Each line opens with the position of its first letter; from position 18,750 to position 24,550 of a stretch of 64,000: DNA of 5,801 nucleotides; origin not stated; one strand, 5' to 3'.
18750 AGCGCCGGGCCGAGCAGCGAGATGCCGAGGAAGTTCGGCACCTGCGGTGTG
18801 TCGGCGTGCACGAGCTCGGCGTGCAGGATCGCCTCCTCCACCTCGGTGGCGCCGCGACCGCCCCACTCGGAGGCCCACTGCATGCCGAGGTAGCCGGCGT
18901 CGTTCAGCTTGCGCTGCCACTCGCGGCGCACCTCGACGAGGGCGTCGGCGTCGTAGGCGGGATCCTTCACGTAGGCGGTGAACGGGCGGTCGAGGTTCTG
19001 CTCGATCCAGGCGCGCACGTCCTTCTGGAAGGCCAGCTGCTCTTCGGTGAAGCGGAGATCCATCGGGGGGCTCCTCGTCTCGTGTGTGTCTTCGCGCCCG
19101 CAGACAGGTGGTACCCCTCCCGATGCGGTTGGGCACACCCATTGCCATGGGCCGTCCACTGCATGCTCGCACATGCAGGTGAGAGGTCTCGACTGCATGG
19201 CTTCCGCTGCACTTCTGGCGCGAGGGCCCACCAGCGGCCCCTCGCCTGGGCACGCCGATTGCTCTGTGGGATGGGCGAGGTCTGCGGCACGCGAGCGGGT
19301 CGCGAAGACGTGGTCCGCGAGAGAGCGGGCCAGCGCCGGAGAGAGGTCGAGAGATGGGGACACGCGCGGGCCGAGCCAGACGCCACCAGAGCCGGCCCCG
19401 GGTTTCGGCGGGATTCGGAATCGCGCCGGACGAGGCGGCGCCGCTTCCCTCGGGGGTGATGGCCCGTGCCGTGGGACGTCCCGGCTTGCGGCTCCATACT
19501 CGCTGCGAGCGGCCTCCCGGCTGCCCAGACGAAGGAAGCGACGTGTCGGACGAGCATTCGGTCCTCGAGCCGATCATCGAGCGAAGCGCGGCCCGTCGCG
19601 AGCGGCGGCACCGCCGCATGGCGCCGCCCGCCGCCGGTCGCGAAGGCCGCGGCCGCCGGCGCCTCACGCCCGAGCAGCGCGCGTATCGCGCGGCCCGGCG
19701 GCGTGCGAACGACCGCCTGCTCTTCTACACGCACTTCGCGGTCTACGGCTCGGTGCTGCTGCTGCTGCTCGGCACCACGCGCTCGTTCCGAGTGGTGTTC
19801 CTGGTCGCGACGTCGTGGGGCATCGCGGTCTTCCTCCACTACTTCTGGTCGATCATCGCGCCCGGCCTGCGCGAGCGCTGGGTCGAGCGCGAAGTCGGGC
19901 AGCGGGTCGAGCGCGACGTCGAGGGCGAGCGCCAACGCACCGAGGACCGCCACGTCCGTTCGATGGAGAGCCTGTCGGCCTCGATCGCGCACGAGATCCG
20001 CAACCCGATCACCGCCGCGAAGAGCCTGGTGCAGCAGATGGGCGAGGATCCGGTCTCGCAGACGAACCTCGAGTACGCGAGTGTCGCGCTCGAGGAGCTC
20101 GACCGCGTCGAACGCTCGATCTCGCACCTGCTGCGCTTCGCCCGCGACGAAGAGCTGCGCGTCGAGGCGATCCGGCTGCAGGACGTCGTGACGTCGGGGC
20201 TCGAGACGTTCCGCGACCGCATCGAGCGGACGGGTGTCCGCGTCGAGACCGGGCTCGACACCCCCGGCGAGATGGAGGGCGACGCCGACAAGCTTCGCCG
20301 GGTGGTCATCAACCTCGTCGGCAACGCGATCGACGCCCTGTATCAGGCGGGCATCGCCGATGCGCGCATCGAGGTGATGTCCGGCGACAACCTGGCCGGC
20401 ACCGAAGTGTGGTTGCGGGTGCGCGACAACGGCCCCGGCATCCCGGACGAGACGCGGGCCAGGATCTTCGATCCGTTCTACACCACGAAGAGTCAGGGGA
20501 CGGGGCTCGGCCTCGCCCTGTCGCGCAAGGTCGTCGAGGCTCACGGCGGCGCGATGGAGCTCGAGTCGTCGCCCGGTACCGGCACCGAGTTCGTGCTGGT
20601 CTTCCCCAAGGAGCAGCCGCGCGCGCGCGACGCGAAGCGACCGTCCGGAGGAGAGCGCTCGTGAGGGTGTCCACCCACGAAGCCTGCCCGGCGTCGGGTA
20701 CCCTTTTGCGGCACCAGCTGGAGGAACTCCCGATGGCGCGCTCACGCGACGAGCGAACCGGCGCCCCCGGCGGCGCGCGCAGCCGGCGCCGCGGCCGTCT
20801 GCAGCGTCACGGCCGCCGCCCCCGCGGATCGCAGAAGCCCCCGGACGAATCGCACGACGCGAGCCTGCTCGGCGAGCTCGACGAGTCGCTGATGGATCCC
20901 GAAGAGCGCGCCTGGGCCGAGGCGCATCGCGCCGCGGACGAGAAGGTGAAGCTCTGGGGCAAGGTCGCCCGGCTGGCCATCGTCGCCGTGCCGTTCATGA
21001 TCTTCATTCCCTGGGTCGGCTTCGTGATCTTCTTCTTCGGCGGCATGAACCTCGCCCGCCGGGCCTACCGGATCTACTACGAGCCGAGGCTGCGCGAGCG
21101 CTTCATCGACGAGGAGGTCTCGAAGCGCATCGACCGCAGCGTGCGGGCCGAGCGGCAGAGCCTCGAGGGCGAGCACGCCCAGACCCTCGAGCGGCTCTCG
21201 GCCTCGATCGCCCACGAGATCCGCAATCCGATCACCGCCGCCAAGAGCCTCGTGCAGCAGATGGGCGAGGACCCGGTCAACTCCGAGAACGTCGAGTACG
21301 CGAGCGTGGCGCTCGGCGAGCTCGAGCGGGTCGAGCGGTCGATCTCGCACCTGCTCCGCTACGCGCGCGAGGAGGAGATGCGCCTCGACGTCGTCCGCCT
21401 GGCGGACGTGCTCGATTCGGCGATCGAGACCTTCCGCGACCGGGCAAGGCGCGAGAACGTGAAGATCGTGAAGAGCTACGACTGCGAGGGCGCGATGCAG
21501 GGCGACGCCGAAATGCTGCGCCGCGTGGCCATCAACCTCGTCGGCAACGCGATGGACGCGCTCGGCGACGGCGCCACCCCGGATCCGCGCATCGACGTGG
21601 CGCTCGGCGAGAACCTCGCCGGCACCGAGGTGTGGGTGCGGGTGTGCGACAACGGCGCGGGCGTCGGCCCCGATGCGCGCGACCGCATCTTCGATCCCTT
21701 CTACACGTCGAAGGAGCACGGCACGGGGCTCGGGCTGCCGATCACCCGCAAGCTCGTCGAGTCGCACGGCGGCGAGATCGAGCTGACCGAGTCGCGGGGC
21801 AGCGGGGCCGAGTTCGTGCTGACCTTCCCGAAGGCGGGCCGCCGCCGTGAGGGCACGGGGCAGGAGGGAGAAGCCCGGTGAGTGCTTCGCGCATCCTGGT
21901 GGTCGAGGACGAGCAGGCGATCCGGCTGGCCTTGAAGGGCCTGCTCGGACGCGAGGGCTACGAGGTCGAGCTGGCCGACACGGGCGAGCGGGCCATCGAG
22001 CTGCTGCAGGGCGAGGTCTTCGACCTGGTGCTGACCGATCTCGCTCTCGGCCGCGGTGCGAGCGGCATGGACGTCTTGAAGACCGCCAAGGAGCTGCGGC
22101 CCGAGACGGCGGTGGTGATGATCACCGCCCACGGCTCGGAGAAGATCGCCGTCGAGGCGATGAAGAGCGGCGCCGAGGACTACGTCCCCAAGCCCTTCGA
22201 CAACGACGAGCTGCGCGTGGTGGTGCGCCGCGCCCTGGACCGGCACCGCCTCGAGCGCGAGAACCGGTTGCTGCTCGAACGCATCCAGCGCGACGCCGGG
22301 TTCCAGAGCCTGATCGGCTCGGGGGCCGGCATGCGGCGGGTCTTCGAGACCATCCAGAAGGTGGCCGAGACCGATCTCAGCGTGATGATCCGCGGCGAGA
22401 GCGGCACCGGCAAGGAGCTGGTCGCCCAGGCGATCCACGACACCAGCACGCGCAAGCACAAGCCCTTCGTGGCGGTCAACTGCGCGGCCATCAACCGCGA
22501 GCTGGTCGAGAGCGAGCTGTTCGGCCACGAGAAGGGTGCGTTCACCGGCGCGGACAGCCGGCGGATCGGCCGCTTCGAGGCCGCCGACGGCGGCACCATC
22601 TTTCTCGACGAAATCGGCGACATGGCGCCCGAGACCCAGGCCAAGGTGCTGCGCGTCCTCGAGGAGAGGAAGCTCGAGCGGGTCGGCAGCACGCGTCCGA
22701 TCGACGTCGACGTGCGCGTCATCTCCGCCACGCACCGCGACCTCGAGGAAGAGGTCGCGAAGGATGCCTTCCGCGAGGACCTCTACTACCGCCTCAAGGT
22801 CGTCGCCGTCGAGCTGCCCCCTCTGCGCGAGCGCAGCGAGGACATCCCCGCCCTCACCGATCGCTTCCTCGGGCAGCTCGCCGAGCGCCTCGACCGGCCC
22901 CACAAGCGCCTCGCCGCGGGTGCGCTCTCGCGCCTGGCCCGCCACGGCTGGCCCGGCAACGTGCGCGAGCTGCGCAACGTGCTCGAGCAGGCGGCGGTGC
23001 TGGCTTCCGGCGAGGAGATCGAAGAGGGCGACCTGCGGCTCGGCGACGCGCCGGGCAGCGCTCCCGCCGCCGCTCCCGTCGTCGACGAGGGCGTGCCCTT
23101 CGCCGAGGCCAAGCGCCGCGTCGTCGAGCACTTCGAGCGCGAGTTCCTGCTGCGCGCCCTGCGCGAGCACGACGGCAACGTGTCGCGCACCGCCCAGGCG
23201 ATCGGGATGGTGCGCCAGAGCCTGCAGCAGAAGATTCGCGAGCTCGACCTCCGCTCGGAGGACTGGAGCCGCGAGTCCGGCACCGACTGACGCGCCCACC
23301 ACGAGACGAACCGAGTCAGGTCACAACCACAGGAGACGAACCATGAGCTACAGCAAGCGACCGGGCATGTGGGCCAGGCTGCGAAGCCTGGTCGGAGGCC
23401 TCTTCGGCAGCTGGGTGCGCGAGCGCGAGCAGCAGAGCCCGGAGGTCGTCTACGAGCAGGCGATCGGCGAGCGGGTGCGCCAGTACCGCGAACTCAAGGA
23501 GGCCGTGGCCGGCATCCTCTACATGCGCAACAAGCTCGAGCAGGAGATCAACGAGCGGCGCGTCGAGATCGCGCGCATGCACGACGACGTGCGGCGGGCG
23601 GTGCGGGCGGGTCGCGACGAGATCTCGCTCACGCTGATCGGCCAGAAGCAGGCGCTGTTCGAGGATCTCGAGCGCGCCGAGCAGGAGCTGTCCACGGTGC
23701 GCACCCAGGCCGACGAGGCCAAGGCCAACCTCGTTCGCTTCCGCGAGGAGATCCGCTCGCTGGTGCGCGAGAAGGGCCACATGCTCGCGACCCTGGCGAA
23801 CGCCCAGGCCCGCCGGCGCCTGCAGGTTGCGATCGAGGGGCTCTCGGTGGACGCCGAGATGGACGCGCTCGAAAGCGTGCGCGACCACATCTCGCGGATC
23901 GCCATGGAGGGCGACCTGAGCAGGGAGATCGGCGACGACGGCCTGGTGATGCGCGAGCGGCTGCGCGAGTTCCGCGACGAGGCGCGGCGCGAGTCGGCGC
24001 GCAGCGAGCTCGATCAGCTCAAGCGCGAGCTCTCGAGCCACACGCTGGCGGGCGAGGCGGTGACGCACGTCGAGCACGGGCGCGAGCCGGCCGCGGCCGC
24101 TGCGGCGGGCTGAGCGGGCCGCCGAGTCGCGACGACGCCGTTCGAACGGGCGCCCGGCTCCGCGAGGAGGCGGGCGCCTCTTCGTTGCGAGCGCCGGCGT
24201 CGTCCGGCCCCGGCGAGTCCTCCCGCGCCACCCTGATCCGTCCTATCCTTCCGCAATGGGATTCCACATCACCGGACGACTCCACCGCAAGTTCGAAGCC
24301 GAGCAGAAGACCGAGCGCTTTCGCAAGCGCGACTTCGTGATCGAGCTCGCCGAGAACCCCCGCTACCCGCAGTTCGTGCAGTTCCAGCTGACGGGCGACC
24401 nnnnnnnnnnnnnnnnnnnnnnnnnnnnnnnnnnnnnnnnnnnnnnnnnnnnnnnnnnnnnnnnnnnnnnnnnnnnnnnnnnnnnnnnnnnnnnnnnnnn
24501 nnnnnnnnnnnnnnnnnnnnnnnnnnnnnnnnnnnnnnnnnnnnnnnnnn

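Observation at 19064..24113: Candidate envelope-stress system: sigma-54 promoter and palindromic enhancer, two tandem 2TM-type intramembrane kinases, NtrC-type activator, PspA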

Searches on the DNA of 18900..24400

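Call 57: search_rna_families(source=window, start=18900, end=24400, threshold=evalue, max_evalue=1)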
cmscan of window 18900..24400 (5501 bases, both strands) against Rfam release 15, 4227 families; matches with E-value up to 1: 0.
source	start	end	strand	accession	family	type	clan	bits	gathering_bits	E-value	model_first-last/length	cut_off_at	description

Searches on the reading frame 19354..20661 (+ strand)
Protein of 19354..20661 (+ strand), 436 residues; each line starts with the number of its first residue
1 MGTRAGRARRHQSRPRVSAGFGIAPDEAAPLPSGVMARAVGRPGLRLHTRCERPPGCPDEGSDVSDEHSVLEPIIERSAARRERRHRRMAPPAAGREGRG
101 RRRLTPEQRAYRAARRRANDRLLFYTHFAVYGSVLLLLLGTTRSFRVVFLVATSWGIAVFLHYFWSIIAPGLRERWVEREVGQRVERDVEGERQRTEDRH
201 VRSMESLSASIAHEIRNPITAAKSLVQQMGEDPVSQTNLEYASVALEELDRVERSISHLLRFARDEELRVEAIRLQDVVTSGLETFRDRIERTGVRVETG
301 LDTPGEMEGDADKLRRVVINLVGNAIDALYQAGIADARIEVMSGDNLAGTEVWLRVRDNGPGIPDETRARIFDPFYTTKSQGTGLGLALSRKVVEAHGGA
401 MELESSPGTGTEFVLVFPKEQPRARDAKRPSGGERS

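Call 6: search_protein_families(library=pfam, proteins=[window:19354-20661:+], max_evalue=0.01)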
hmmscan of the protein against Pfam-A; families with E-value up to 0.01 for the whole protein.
window:19354-20661:+ (436 aa): 3 families
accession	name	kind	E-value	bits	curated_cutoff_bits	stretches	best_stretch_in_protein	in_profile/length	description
PF02518.31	HATPase_c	-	2.2e-29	102.6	26.4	1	309-420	1-110/111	Histidine kinase-, DNA gyrase B-, and HSP90-like ATPase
PF00512.31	HisKA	-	5.1e-10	39.7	26.9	1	205-267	3-65/66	His Kinase A (phospho-acceptor) domain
PF13239.11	2TM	-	2.4e-06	27.9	24.8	1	113-184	2-77/79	2TM domain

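Call 7: find_homologous_proteins(query=window:19543-20661:+, max_evalue=1e-10)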
Query window:19543-20661:+ (373 aa): 7200 proteins with E <= 1e-10 among 8000 candidates; the best 120 are listed.
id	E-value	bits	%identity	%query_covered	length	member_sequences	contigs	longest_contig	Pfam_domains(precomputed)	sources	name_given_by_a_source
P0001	1.4e-238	809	100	100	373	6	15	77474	PF13239.12,PF02518.32,PF00512.32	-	-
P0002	3.2e-187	640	87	88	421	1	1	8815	PF13239.12,PF02518.32,PF00512.32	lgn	-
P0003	7.9e-162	556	80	82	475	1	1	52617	PF02518.32,PF00512.32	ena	-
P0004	1.1e-158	546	78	89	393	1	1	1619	PF02518.32,PF00512.32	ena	-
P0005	2.5e-158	545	73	89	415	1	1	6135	PF13239.12,PF02518.32,PF00512.32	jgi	jgi:signal transduction histidine kinase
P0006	2.8e-158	545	74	84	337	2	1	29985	PF13239.12,PF02518.32,PF00512.32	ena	-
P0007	1.6e-157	542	73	89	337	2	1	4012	PF13239.12,PF02518.32,PF00512.32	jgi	-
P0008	2.3e-155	535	74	84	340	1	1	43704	PF13239.12,PF02518.32,PF00512.32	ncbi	-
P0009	4.1e-154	531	73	87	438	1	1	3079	PF13239.12,PF02518.32,PF00512.32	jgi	-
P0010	4.5e-152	524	73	87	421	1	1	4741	PF13239.12,PF02518.32,PF00512.32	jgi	jgi:signal transduction histidine kinase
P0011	1.1e-151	523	72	88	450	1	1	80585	PF13239.12,PF02518.32,PF00512.32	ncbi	-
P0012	3.5e-151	521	71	92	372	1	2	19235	PF13239.12,PF02518.32,PF00512.32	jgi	jgi:signal transduction histidine kinase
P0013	1.2e-149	516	69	88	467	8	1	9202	PF13239.12,PF02518.32,PF00512.32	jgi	-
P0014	3.4e-149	515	72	86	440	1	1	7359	PF13239.12,PF02518.32,PF00512.32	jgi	jgi:signal transduction histidine kinase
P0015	1.3e-147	510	69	90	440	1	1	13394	PF13239.12,PF02518.32,PF00512.32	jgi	jgi:signal transduction histidine kinase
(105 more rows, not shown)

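Call 9: find_related_loci(query=A1, collection=genome_contigs, flank=8000)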
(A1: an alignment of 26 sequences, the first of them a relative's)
Query A1 (373 aa) in genome_contigs; peptide patterns used: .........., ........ (x = any residue, [..] = any of these).
489 stretches matched a pattern; 333 encode a relative of the query (tblastn E <= 1e-3); the best 80 are kept; 80 distinct loci.
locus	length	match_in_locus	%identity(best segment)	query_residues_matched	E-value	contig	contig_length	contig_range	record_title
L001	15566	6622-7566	74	59-373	3e-154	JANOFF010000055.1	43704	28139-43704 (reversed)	MAG: bacterium isolate SOY_65_concoct_162_sub SOY_65_k141_1059602, whole genome shotgun sequence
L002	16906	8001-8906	72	61-363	1e-145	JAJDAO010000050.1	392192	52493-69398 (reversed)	MAG: Deltaproteobacteria bacterium isolate OFTM73 OFTM73_49, whole genome shotgun sequence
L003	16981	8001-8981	69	43-369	4e-144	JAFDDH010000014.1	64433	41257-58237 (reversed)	MAG: Deltaproteobacteria bacterium isolate Meg19_02_Bin_79 Meg19_02_Bin_79_scaffold_337, whole genome shotgun sequence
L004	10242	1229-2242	63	42-370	2e-138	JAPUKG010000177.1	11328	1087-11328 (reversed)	MAG: Proteobacteria bacterium isolate KW1-S15_187 KW1-S15_187_cg177, whole genome shotgun sequence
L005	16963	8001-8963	64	42-362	2e-131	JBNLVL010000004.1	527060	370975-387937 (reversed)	MAG: Myxococcota bacterium isolate JB083 k141_109796, whole genome shotgun sequence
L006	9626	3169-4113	62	41-356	1e-129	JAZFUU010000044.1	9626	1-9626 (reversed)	MAG: Myxococcota bacterium isolate BS2bin.65 BS2bin.65_44, whole genome shotgun sequence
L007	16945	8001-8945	62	42-356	2e-129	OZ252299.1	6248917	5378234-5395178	MAG: Myxococcota bacterium isolate d096e52c-8650-4dc2-924d-61961b4435f2 genome assembly, chromosome: 1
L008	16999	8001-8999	60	26-357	3e-128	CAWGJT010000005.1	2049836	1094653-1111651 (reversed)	MAG: uncultured delta proteobacterium isolate MFD05684.bin.2.192 genome assembly, contig: contig_12959, whole genome sho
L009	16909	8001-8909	63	61-362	4e-128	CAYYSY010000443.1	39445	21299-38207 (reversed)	MAG TPA_asm: uncultured Spirochaetaceae bacterium isolate binchicken_co231_154 genome assembly, contig: k141_4453938, wh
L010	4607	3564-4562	59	36-370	2e-128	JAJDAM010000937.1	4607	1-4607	MAG: Deltaproteobacteria bacterium isolate OFTM229 OFTM229_936, whole genome shotgun sequence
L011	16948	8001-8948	62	41-357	1e-126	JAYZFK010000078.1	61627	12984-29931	MAG: Myxococcota bacterium isolate XB_MAG164 DB_MAG164_0078, whole genome shotgun sequence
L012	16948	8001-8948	60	41-356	7e-127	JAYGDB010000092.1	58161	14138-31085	MAG: Myxococcota bacterium isolate OC6_3000m_MAG_334 OC6_3000m_contig_4795570, whole genome shotgun sequence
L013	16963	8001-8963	61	36-357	6e-126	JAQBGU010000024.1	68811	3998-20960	MAG: Deltaproteobacteria bacterium isolate MAG_451_bin-01 451_bin-01_ctg-024, whole genome shotgun sequence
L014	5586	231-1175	62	41-356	9e-126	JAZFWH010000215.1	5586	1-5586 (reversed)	MAG: Myxococcota bacterium isolate BS3bin.41 BS3bin.41_215, whole genome shotgun sequence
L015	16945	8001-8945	62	41-356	4e-125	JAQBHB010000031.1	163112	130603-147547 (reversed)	MAG: Deltaproteobacteria bacterium isolate MAG_452_bin-13 452_bin-13_ctg-031, whole genome shotgun sequence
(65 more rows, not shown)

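Call 25: search_protein_families(library=ncbifam, proteins=[window:19543-20661:+], max_evalue=0.00001)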
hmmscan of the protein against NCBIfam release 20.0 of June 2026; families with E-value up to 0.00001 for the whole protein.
window:19543-20661:+ (373 aa): 79 families (the best 25 are shown)
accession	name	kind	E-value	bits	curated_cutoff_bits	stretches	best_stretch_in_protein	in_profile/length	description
NF008468.0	PRK11360.1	equivalog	7.5e-55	186.4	646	1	140-358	395-610/616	two-component system sensor histidine kinase AtoS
NF007688.0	PRK10364.1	equivalog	3.5e-48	164.5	479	1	113-360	216-455/460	two-component system sensor histidine kinase ZraS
NF046044.1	PnpS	equivalog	1.3e-34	119.9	400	1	145-355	174-390/390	two-component system histidine kinase PnpS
NF010411.0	PRK13837.1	equivalog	7.2e-34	116.9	647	1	143-361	452-680/828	two-component system VirA-like sensor kinase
NF052574.1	HisKinEspCMyxo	equivalog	2.5e-30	105.3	1200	1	138-365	414-646/785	serine histidine kinase EspC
NF053867.1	SprKinKinDBac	equivalog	3.4e-30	104.9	775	1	123-357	268-498/500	sporulation kinase KinD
NF008312.0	PRK11100.1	equivalog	2.3e-29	102.6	356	1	120-357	237-475/477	two-component system sensor histidine kinase CreC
NF047466.1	hybrid_RR_LvrB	exception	6.6e-29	101.2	500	1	117-355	127-375/377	hybrid histidine kinase/response regulator LvrB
TIGR01386.1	cztS_silS_copS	subfamily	1.7e-28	99.8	292.55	1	131-355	232-457/457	heavy metal sensor histidine kinase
TIGR02916.1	PEP_his_kin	equivalog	1.9e-28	99.5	300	1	133-355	467-679/679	XrtA/PEP-CTERM system histidine kinase PrsK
NF033092.0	HK_WalK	equivalog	8.7e-28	97.2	725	1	142-355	373-593/594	cell wall metabolism sensor histidine kinase WalK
TIGR02966.1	phoR_proteo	equivalog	4.1e-27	95.1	334.2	1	144-354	117-333/333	phosphate regulon sensor histidine kinase PhoR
TIGR02956.1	TMAO_torS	equivalog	1.4e-26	93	676.5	1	145-358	468-684/967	TMAO reductase system sensor histidine kinase/response regulator TorS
NF040691.1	MtrAB_MtrB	equivalog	1.5e-26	93.5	450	1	147-358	277-494/507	MtrAB system histidine kinase MtrB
NF006800.0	PRK09303.1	equivalog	8.6e-26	90.8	342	1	137-355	147-376/383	histidine kinase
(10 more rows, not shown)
